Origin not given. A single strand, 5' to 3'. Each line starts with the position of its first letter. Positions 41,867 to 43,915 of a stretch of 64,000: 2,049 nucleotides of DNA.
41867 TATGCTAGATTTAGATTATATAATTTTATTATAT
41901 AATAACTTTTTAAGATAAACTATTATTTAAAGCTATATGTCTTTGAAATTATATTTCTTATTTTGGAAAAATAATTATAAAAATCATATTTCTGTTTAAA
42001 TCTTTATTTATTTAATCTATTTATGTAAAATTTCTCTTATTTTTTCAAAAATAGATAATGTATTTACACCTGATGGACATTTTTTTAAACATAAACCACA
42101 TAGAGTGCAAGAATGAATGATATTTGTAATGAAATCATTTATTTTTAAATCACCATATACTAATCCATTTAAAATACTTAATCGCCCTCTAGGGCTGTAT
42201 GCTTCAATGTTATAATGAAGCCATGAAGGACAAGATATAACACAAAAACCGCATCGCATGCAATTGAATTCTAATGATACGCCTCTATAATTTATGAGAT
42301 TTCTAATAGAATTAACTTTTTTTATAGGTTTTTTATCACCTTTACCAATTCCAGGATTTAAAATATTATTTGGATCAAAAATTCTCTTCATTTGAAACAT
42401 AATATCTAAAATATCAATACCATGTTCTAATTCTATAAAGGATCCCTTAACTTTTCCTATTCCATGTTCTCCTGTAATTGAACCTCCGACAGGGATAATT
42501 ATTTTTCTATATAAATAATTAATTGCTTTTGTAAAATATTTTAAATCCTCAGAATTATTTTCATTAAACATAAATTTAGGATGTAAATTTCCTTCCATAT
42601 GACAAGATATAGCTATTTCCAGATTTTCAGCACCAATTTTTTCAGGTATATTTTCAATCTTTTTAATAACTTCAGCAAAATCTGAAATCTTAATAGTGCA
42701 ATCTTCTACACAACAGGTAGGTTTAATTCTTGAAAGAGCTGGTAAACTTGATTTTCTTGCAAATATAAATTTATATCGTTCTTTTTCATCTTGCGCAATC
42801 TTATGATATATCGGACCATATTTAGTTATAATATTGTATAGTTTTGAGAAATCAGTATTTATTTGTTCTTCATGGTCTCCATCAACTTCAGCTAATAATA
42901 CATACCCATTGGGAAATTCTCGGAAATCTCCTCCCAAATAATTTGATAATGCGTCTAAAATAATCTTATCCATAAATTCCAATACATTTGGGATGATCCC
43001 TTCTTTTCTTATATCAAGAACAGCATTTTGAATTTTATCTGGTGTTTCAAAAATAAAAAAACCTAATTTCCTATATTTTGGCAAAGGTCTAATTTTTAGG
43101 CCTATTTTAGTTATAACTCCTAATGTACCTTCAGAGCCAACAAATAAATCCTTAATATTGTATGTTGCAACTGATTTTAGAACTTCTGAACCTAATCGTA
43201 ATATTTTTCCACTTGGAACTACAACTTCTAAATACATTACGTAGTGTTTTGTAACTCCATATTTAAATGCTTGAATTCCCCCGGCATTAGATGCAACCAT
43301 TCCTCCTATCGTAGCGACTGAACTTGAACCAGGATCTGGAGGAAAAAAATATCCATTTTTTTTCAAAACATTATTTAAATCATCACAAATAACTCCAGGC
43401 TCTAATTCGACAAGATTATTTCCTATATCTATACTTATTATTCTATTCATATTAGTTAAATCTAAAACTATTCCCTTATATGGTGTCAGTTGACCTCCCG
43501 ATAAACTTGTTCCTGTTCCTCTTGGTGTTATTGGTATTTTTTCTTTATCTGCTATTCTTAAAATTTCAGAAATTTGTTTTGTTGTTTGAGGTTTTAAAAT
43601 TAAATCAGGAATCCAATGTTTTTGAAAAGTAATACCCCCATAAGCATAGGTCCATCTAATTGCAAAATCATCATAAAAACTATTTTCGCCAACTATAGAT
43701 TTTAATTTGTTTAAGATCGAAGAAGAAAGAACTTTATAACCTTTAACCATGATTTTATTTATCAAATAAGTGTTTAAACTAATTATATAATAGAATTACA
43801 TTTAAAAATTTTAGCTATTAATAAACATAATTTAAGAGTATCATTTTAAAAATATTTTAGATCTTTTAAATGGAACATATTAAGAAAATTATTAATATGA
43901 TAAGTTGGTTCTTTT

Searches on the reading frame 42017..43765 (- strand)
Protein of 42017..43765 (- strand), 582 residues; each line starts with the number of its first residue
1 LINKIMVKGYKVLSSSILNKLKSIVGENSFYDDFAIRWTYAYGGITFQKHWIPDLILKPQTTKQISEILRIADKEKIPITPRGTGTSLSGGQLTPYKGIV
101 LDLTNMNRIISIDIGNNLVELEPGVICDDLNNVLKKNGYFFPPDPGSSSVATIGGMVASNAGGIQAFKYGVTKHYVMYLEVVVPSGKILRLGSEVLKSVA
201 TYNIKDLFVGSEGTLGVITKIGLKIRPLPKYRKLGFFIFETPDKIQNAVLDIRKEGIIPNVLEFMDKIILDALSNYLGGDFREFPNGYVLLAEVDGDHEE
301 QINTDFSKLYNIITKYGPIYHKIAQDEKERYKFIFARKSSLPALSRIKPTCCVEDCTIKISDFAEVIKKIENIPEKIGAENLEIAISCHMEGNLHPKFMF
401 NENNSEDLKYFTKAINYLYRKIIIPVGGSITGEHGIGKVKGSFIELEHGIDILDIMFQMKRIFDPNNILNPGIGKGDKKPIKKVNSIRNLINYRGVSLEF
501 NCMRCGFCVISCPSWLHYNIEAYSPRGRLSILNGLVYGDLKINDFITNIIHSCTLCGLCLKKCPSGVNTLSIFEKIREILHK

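Call 49: search_protein_families(library=pfam, proteins=[window:42017-43765:-], max_evalue=0.001)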
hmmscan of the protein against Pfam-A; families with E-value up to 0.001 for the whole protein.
window:42017-43765:- (582 aa): 10 families
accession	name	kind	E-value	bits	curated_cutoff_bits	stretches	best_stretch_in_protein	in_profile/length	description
PF02913.24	FAD-oxidase_C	-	2.5e-44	152.3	21.2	1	228-472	1-246/248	FAD linked oxidases, C-terminal domain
PF01565.28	FAD_binding_4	-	5.2e-43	146.5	26.4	1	53-192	1-139/139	FAD binding domain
PF13183.11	Fer4_8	-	9e-11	42.6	27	1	501-567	4-68/68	4Fe-4S dicluster domain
PF13534.11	Fer4_17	-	2.3e-09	38.1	22.2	1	501-568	1-61/61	4Fe-4S dicluster domain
PF12838.12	Fer4_7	-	2.4e-07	31.6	27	1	501-567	1-52/52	4Fe-4S dicluster domain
PF13187.11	Fer4_9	-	1.7e-06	28.4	27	0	553-576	2-25/52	4Fe-4S dicluster domain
PF13237.11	Fer4_10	-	8.4e-06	26.1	25.5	0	552-568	8-26/53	4Fe-4S dicluster domain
PF00037.32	Fer4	-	0.00011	22.4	21.1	0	553-566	8-21/24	4Fe-4S binding domain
PF12797.12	Fer4_2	-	0.00019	21.7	24.5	0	501-514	9-22/22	4Fe-4S binding domain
PF12837.12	Fer4_6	-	0.00023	21.4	25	0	551-567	7-23/24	4Fe-4S binding domain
